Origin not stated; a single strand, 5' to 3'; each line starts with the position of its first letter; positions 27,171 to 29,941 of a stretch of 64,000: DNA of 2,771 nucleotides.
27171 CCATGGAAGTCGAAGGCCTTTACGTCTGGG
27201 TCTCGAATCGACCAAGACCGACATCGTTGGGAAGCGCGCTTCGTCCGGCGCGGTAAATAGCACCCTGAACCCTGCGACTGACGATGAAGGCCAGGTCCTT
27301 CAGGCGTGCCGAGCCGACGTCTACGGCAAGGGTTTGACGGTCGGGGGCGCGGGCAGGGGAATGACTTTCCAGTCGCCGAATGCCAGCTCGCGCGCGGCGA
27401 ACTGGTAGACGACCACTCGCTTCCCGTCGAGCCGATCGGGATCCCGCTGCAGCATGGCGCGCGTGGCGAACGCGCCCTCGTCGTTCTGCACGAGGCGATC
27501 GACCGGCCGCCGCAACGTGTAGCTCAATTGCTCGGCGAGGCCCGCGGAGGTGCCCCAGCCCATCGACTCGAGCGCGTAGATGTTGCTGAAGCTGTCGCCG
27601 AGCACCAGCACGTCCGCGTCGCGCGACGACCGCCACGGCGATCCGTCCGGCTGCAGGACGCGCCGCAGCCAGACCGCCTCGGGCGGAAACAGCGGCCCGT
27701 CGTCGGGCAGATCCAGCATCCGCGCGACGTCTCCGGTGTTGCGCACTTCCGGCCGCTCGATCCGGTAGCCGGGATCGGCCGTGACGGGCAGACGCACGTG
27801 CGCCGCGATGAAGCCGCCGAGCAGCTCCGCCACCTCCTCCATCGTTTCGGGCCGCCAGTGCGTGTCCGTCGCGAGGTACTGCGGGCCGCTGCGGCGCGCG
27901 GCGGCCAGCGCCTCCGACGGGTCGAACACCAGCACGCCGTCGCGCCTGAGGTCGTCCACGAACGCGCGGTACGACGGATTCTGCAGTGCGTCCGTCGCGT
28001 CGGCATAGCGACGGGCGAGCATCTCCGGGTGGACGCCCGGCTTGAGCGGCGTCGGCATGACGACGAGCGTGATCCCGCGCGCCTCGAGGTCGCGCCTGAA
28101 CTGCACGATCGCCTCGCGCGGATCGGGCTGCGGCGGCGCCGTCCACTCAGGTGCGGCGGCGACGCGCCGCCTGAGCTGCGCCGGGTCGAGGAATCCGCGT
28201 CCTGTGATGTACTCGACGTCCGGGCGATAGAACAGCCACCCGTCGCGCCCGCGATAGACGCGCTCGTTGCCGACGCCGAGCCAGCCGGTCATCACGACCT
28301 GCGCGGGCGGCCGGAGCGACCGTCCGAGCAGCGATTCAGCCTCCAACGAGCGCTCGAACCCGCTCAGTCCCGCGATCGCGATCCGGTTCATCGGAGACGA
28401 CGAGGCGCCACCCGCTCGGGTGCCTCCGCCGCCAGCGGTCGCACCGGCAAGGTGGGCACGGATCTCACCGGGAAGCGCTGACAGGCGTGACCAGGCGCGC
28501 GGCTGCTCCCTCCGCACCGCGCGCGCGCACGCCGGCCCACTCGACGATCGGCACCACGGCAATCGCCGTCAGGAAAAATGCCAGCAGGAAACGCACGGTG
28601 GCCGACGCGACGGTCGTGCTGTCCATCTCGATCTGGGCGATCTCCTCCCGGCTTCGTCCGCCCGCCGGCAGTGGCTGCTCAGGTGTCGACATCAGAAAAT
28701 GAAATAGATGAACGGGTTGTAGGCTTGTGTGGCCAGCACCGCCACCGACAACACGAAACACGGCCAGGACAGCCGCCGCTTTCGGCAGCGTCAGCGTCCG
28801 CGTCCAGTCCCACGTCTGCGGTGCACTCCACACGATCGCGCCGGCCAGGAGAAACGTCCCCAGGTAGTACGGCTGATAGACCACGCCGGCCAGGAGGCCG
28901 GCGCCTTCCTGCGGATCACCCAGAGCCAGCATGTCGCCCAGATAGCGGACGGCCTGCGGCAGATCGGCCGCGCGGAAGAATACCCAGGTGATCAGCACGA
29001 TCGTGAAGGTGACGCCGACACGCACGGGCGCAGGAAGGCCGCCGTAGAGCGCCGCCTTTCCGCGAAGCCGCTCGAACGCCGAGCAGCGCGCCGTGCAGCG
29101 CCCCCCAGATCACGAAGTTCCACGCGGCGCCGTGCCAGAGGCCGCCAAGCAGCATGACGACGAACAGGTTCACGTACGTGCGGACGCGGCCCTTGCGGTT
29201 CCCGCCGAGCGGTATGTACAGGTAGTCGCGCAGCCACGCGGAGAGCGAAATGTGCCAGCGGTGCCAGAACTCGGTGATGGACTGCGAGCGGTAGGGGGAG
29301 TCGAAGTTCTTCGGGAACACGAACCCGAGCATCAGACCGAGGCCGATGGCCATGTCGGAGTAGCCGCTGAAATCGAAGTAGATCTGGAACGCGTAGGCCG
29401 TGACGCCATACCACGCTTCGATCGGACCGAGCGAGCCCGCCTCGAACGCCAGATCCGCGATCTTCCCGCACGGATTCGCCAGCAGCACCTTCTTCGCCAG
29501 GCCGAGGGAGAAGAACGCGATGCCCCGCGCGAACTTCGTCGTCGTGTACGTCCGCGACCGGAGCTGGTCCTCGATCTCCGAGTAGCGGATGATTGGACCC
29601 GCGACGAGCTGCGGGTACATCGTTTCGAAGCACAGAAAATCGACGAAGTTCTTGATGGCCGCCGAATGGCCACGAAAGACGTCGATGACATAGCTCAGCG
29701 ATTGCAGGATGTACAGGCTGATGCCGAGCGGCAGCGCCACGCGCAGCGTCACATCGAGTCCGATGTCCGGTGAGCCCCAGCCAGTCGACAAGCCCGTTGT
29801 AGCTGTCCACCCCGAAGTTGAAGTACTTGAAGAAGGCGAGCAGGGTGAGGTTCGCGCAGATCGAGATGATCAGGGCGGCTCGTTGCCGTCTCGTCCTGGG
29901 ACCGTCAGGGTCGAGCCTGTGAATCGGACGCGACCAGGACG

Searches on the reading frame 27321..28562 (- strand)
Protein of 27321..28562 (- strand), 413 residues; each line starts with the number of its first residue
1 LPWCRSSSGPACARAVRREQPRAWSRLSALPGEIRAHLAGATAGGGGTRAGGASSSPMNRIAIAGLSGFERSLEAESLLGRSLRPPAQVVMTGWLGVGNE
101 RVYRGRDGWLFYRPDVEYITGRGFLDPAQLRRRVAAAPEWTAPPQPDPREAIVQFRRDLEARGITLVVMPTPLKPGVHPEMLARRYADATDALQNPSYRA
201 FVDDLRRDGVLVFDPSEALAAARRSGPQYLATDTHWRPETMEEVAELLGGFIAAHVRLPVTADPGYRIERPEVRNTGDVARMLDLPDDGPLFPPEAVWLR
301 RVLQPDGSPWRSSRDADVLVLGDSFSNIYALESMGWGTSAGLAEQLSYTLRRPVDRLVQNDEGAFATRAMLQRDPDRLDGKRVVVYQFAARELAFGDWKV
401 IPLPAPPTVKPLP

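Call 16: search_protein_families(library=pfam, proteins=[window:27321-28562:-], max_evalue=0.01)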
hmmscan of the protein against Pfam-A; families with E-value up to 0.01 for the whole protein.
window:27321-28562:- (413 aa): 1 family
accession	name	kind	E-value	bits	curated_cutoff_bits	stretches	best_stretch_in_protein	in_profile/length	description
PF16822.11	ALGX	-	6.5e-27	95.3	26.5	1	102-389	1-267/268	SGNH hydrolase-like domain, acetyltransferase AlgX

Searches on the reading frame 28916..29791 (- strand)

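Call 16: search_protein_families(library=pfam, proteins=[window:28916-29791:-], max_evalue=0.01)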
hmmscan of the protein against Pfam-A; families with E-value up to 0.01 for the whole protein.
window:28916-29791:- (291 aa): 2 families
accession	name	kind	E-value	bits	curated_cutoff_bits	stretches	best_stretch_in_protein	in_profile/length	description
PF03062.24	MBOAT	-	4.2e-31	108.9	27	1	47-239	79-293/337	MBOAT, membrane-bound O-acyltransferase family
PF13813.11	MBOAT_2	-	1.3e-05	25.8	25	1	160-223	2-67/85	Membrane bound O-acyl transferase family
